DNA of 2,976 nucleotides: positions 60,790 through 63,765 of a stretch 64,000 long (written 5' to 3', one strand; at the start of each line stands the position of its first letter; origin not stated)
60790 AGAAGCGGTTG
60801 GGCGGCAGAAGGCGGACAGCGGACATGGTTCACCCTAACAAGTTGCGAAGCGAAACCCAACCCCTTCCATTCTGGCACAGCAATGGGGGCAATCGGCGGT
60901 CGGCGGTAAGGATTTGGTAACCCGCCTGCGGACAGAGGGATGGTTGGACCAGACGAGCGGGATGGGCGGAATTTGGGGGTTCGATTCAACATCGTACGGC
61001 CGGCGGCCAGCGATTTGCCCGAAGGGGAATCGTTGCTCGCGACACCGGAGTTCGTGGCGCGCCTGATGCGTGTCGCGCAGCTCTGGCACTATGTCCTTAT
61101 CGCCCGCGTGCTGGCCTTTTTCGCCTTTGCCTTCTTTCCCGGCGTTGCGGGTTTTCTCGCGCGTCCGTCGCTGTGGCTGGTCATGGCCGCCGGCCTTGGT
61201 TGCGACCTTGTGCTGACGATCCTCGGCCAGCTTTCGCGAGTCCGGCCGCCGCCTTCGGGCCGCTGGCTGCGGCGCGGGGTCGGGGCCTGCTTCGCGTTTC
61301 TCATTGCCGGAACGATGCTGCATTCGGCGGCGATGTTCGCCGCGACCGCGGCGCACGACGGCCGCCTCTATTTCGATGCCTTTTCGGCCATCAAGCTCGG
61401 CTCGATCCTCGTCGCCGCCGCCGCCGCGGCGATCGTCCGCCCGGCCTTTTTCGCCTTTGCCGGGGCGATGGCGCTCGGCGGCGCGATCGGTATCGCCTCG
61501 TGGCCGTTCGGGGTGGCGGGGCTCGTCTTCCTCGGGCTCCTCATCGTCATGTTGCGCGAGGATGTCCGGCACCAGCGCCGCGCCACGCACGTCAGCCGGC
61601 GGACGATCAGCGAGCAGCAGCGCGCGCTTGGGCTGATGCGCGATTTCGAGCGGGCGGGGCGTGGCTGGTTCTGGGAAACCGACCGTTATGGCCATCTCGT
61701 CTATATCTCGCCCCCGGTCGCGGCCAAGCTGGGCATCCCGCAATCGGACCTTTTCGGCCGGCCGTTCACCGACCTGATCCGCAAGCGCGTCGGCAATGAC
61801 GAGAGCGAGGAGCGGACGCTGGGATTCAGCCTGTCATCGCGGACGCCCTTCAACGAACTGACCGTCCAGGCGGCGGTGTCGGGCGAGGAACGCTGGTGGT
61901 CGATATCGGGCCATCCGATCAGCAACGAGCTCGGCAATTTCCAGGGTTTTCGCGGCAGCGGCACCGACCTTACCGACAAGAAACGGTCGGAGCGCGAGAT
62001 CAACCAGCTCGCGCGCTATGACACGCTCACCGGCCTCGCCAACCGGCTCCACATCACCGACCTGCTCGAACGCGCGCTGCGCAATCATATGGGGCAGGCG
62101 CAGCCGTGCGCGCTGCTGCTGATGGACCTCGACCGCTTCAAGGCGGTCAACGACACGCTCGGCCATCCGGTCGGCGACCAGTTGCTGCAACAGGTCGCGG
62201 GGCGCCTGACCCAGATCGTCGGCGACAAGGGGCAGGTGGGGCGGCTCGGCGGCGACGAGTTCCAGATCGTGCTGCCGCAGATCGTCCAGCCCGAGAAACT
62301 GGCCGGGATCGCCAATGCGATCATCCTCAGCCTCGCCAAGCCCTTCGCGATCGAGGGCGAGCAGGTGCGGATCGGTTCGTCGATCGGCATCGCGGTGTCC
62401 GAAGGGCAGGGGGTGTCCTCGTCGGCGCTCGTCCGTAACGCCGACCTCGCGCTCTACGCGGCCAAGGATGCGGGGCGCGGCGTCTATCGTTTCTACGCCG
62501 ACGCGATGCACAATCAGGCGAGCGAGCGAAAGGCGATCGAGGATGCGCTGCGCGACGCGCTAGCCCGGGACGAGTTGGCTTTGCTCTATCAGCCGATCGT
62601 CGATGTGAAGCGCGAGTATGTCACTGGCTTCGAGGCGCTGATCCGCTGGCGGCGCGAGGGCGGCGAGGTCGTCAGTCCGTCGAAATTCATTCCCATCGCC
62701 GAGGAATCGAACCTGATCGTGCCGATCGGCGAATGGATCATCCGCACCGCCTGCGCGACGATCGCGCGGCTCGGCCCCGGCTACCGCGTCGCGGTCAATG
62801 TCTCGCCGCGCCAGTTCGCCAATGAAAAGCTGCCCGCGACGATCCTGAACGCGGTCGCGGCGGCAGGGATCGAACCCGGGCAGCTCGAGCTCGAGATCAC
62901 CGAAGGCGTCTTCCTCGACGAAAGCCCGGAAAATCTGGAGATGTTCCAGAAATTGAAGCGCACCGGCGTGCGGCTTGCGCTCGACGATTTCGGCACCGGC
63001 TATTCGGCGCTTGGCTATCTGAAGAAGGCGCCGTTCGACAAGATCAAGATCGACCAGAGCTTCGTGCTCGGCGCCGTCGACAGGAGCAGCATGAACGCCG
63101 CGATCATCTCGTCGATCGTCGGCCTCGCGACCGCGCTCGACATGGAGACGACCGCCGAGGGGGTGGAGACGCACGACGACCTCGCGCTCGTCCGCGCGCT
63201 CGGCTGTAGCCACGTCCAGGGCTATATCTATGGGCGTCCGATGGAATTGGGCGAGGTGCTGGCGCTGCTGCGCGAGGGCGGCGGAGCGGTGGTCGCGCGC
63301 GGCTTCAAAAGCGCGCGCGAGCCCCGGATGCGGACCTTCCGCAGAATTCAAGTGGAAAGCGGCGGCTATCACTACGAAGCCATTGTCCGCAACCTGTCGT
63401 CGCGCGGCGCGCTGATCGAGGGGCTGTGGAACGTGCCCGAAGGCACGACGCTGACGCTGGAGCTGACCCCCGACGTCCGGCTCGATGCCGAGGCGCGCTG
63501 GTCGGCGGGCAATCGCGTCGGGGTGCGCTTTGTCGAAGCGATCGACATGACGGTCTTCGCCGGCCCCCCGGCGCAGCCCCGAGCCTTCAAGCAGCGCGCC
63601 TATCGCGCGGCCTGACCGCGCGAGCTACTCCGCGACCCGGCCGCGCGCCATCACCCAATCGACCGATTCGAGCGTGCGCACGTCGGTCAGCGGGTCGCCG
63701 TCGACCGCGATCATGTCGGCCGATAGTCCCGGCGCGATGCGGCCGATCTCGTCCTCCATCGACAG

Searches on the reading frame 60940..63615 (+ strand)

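Call 3: search_protein_families(library=pfam, proteins=[window:60940-63615:+], max_evalue=0.01)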
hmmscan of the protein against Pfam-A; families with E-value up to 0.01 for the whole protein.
window:60940-63615:+ (891 aa): 5 families
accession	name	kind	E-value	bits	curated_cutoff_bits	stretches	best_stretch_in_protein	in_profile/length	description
PF00563.25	EAL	-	7.3e-69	232.2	31.3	1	535-767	2-236/236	EAL domain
PF00990.26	GGDEF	-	2e-43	148.4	23.8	1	358-513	1-159/161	Diguanylate cyclase, GGDEF domain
PF07238.19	PilZ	-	2.2e-08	34.8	22.5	1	793-870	4-90/102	PilZ domain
PF08448.16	PAS_4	-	6.3e-07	30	23.1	1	247-349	11-110/110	PAS fold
PF13426.13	PAS_9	-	4.8e-05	24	27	1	244-346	4-103/103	PAS domain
